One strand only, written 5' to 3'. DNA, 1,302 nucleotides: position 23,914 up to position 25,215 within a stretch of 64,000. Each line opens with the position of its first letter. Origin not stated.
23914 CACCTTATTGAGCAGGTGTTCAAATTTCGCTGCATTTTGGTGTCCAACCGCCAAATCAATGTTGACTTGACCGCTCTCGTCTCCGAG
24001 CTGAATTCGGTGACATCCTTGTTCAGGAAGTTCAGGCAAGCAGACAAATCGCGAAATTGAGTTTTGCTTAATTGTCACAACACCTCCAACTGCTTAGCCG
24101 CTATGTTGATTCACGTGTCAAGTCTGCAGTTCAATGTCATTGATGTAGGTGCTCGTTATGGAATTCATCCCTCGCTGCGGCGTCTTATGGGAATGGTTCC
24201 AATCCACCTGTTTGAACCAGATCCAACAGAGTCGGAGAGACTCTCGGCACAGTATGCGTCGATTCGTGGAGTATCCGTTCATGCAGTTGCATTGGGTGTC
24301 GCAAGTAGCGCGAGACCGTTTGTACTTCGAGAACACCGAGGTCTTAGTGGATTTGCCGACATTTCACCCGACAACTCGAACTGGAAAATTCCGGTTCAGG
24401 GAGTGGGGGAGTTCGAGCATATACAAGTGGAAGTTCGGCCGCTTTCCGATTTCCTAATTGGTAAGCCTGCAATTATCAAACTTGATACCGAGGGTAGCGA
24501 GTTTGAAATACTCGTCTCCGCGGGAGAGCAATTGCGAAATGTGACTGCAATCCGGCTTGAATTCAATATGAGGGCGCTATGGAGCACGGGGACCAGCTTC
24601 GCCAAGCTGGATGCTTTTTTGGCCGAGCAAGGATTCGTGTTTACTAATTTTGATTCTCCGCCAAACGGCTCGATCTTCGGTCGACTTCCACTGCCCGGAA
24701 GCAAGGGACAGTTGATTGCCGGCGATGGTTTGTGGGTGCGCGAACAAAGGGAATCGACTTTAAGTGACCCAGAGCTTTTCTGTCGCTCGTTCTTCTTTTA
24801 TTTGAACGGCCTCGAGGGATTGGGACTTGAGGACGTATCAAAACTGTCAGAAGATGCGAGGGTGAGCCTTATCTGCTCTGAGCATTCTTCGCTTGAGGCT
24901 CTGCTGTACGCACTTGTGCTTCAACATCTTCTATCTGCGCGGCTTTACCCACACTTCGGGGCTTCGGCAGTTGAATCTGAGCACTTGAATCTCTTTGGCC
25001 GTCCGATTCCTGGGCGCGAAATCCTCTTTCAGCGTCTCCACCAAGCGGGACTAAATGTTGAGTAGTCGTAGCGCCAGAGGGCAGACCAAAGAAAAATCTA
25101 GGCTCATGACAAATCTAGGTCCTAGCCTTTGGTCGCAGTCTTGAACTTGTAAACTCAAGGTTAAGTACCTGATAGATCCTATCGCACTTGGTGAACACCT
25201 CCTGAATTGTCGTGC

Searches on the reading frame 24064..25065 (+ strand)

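Call 68: search_protein_families(library=pfam, max_evalue=0.00001, proteins=[window:24064-25065:+])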
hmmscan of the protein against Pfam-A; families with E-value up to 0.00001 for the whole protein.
window:24064-25065:+ (333 aa): 1 family
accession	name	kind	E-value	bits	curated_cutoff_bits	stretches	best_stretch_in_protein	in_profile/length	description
PF05050.19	Methyltransf_21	-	3.4e-15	57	22.7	1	27-193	1-173/173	Methyltransferase FkbM domain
